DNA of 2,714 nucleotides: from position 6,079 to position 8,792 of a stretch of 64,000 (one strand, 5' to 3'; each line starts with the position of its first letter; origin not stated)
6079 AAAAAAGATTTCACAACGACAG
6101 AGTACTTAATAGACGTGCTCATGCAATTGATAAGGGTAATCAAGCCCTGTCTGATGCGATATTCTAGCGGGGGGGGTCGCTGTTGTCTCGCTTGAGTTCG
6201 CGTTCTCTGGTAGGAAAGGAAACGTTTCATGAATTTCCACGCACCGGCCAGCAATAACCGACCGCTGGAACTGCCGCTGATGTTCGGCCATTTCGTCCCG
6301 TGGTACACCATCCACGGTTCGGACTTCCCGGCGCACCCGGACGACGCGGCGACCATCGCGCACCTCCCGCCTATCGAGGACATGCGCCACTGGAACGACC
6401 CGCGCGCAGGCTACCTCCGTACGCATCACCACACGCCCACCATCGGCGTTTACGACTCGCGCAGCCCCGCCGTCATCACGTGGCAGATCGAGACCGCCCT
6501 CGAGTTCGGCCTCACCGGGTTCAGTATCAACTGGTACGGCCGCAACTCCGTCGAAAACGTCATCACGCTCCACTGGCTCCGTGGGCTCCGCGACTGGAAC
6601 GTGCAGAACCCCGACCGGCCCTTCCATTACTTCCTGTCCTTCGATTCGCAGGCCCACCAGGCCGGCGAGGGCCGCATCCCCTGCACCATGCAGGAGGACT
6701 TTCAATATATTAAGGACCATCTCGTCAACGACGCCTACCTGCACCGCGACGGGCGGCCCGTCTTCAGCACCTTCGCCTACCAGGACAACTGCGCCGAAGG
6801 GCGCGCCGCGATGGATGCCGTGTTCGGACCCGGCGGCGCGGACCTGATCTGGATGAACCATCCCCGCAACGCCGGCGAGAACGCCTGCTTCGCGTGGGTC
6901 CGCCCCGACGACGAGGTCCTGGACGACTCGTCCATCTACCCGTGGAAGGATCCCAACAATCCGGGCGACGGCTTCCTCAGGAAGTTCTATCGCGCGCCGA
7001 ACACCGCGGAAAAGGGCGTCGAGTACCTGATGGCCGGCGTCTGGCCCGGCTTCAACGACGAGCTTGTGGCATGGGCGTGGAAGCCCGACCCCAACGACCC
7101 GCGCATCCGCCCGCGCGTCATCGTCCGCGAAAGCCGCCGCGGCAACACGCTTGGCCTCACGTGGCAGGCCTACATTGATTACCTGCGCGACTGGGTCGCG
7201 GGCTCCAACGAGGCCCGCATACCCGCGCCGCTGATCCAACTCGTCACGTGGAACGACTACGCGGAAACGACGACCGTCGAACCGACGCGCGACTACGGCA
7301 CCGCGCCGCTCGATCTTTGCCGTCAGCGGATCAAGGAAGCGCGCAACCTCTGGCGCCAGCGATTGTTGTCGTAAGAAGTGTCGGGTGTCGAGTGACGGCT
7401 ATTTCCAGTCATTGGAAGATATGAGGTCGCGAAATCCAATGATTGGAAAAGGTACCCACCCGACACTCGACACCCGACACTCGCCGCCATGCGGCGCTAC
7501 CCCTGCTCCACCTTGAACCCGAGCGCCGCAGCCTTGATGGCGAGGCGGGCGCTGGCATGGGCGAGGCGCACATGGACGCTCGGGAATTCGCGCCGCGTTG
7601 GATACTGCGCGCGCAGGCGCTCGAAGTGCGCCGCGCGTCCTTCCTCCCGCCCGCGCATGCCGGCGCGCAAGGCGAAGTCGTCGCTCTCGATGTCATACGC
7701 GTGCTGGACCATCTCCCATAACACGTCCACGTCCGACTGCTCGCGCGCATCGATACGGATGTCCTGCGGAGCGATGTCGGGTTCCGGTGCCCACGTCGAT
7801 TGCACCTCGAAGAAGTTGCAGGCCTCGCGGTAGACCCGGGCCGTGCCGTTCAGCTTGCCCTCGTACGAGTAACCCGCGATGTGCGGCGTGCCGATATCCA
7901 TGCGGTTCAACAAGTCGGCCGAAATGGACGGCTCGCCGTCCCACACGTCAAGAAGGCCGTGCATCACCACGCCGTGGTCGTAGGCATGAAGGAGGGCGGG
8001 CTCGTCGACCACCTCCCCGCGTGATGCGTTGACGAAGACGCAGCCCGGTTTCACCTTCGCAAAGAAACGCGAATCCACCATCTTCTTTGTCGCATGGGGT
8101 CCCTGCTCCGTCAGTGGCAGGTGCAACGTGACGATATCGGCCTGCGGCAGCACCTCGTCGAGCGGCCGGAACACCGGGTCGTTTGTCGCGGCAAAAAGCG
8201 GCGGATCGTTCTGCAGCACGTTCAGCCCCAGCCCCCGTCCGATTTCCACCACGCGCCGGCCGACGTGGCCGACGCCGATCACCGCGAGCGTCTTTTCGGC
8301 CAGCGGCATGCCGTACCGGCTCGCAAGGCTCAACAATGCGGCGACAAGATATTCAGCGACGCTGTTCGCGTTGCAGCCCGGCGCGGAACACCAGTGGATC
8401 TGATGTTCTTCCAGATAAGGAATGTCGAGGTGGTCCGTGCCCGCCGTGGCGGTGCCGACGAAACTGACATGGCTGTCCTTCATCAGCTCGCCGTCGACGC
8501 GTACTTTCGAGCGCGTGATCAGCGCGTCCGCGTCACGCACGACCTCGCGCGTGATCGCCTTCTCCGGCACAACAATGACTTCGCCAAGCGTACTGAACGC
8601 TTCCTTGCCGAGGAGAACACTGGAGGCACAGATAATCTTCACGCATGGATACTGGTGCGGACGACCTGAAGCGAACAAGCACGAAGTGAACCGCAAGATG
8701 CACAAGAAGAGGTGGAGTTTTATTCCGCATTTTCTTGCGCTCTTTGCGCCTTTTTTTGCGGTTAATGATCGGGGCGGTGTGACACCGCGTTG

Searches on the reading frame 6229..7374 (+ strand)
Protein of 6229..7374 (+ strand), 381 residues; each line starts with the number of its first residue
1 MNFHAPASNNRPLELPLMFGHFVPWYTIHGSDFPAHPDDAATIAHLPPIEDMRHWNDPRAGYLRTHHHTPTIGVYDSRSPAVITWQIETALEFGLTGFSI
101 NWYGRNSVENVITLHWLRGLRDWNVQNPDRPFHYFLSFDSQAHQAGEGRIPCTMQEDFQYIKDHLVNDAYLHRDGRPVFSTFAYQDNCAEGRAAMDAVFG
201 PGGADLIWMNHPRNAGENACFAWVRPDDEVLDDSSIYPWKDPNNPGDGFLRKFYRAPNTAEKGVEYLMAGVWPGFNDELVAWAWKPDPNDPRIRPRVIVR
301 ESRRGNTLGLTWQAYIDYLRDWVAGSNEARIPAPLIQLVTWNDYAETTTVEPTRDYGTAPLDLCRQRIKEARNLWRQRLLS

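Call 29: search_protein_families(library=pfam, proteins=[window:6229-7374:+], max_evalue=0.00001)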
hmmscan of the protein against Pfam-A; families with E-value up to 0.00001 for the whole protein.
window:6229-7374:+ (381 aa): 2 families
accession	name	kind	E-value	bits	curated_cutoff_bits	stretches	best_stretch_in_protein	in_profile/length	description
PF03659.20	Glyco_hydro_71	-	2.4e-09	36.9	34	0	78-195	13-116/375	Glycosyl hydrolase family 71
PF14307.12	Glyco_tran_WbsX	-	9.6e-08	32.3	25.1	0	309-362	295-348/350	Glycosyltransferase WbsX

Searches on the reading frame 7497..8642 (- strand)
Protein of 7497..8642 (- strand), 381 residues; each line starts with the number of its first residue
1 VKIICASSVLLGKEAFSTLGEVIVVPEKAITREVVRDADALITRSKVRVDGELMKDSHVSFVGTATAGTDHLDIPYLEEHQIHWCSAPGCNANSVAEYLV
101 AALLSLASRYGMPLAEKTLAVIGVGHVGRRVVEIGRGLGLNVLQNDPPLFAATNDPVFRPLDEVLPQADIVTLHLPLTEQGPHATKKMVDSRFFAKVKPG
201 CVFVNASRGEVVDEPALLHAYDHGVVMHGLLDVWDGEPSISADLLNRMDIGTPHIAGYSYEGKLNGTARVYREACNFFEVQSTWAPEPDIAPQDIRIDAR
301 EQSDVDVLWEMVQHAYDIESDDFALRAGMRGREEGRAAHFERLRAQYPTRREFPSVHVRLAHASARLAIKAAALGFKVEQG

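Call 29: search_protein_families(library=pfam, proteins=[window:7497-8642:-], max_evalue=0.00001)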
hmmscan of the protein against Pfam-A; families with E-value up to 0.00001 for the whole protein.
window:7497-8642:- (381 aa): 3 families
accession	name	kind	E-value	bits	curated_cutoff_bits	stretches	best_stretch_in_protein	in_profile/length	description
PF02826.25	2-Hacid_dh_C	-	8.7e-33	113.6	25.1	1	109-256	29-178/178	D-isomer specific 2-hydroxyacid dehydrogenase, NAD binding domain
PF00389.36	2-Hacid_dh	-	2.3e-16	60.1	24.6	1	27-279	29-125/134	D-isomer specific 2-hydroxyacid dehydrogenase, catalytic domain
PF11890.14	DUF3410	-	2.3e-11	43.8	31.4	1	296-364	9-72/81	Domain of unknown function (DUF3410)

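Call 69: find_homologous_proteins(query=window:7497-8642:-, max_evalue=1e-60)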
Query window:7497-8642:- (381 aa): 3336 proteins with E <= 1e-60 among 8000 candidates; the best 120 are listed.
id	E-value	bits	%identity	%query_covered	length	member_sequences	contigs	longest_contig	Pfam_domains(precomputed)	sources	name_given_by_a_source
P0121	7.7e-255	863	100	100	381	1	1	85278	PF00389.37,PF11890.15,PF02826.26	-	-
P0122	2.3e-220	749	85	100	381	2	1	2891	PF00389.37,PF11890.15,PF02826.26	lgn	-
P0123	3.1e-220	749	86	100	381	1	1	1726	PF00389.37,PF11890.15,PF02826.26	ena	-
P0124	2.1e-218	743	85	100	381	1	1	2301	PF00389.37,PF11890.15,PF02826.26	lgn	-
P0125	4.6e-217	738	85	100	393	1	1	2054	PF00389.37,PF11890.15,PF02826.26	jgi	jgi:erythronate-4-phosphate dehydrogenase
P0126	3.7e-177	607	69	99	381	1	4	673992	PF00389.37,PF11890.15,PF02826.26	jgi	jgi:erythronate-4-phosphate dehydrogenase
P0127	2.9e-176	604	70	99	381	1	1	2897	PF00389.37,PF11890.15,PF02826.26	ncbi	ncbi:MAG TPA: 4-phosphoerythronate dehydrogenase [Kiritimatiellia bacterium]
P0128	1.6e-140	486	58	99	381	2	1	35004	PF00389.37,PF11890.15,PF02826.26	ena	-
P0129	3.6e-136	472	57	99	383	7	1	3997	PF00389.37,PF11890.15,PF02826.26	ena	-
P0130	5.2e-136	472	55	99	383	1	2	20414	PF00389.37,PF11890.15,PF02826.26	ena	-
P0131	6.0e-136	471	56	99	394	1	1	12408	PF00389.37,PF11890.15,PF02826.26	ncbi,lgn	-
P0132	3.3e-135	469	56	99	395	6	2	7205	PF00389.37,PF11890.15,PF02826.26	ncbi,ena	-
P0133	2.1e-134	466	55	99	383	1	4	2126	PF00389.37,PF11890.15,PF02826.26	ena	-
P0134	2.6e-134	466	55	99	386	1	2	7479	PF00389.37,PF11890.15,PF02826.26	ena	-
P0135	6.6e-134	465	58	99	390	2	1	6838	PF00389.37,PF11890.15,PF02826.26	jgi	jgi:erythronate-4-phosphate dehydrogenase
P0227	1.9e-121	424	53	99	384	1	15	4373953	PF00389.37,PF11890.15,PF02826.26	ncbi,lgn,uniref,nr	ncbi:Erythronate-4-phosphate dehydrogenase [Pontiella desulfatans]|uniref:Erythronate-4-phosphate de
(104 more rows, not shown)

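Call 70: find_encoding_contigs(protein=P0122, flank=3000, max_places=1)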
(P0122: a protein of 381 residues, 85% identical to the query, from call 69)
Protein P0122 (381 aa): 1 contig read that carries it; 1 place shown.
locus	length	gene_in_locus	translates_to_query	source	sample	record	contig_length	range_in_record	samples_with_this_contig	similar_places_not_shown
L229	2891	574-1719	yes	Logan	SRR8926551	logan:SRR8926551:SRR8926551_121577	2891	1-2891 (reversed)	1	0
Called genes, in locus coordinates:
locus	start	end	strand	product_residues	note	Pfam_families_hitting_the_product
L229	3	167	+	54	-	?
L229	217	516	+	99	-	-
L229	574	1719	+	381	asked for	PF00389:2-Hacid_dh, PF02826:2-Hacid_dh_C, PF11890:DUF3410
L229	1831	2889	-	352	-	?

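Call 71: find_encoding_contigs(protein=P0124, flank=3000, max_places=1)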
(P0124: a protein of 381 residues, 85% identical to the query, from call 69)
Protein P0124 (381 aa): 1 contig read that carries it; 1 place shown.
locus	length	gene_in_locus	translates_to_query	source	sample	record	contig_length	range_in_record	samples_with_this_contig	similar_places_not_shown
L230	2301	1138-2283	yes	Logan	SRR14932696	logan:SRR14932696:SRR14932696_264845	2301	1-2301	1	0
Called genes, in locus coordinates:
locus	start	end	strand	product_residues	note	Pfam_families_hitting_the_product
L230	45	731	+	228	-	PF08713:DNA_alkylation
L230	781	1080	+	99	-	-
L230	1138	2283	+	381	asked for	PF00389:2-Hacid_dh, PF02826:2-Hacid_dh_C, PF11890:DUF3410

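Call 72: find_encoding_contigs(protein=P0126, flank=10000, max_places=1)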
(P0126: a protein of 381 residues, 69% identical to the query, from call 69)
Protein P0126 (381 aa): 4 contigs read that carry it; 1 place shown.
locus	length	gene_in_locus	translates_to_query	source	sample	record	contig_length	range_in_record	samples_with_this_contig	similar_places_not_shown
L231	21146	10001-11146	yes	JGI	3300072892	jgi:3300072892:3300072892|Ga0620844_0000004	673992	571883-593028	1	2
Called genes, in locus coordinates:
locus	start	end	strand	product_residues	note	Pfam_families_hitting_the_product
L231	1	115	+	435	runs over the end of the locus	PF01180:DHO_dh, PF01207:Dus, PF13534:Fer4_17 (faint), PF00037:Fer4 (faint), PF12797:Fer4_2 (faint), PF12837:Fer4_6 (weak), PF12838:Fer4_7, PF14697:Fer4_21, +2 more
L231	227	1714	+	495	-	PF00171:Aldedh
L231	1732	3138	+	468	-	PF01979:Amidohydro_1, PF07969:Amidohydro_3 (weak)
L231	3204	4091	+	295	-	PF13714:PEP_mutase, PF00463:ICL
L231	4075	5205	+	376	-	PF00285:Citrate_synt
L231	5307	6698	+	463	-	PF03972:MmgE_PrpD_N, PF19305:MmgE_PrpD_C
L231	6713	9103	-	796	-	PF20706:GT4-conflict, PF00534:Glycos_transf_1, PF13524:Glyco_trans_1_2 (weak), PF13692:Glyco_trans_1_4, PF00534:Glycos_transf_1, PF13692:Glyco_trans_1_4 (weak), PF13524:Glyco_trans_1_2 (weak)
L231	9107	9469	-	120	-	-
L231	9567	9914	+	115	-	-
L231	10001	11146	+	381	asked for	PF00389:2-Hacid_dh, PF02826:2-Hacid_dh_C, PF11890:DUF3410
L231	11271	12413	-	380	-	PF14307:Glyco_tran_WbsX (faint), PF03659:Glyco_hydro_71 (weak)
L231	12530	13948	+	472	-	PF16317:Glyco_hydro_99, PF03659:Glyco_hydro_71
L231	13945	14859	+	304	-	-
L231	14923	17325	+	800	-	PF13426:PAS_9 (faint), PF08447:PAS_3, PF00989:PAS (weak), PF08448:PAS_4 (weak), PF08447:PAS_3, PF00512:HisKA, PF02518:HATPase_c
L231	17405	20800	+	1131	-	-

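Call 74: find_encoding_contigs(protein=P0227, flank=10000, max_places=1)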
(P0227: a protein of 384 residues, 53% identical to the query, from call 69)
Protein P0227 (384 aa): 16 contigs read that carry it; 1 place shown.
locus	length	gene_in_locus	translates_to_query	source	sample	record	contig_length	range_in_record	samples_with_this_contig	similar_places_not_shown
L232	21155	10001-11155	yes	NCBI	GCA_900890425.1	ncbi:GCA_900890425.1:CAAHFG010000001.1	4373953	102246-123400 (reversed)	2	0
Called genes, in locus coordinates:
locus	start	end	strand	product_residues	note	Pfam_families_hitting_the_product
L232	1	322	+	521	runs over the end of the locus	PF13185:GAF_2, PF01590:GAF, PF07724:AAA_2 (faint), PF00158:Sigma54_activat, PF14532:Sigma54_activ_2, PF07728:AAA_5 (weak), PF25601:AAA_lid_14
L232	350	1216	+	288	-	PF17827:PrmC_N, PF05175:MTS, PF06325:PrmA, PF01170:UPF0020 (weak), PF13847:Methyltransf_31, PF02390:Methyltransf_4 (weak), PF08242:Methyltransf_12, PF13649:Methyltransf_25, +2 more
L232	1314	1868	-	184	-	PF01625:PMSR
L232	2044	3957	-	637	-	PF13667:ThiC-associated, PF01964:ThiC_Rad_SAM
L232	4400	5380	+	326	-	PF04055:Radical_SAM, PF06968:BATS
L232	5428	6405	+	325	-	PF01207:Dus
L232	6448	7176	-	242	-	-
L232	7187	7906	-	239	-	-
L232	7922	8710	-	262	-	-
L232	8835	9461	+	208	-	PF02581:TMP-TENI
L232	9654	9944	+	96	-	-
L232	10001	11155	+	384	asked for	PF00389:2-Hacid_dh, PF02826:2-Hacid_dh_C, PF11890:DUF3410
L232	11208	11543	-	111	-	PF00856:SET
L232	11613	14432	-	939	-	PF00005:ABC_tran (faint), PF02463:SMC_N (faint), PF13191:AAA_16 (faint), PF13304:AAA_21 (faint), PF13555:AAA_29 (faint), PF20703:nSTAND1 (faint), PF17760:UvrA_inter, PF17755:UvrA_DNA-bind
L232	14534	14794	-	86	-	-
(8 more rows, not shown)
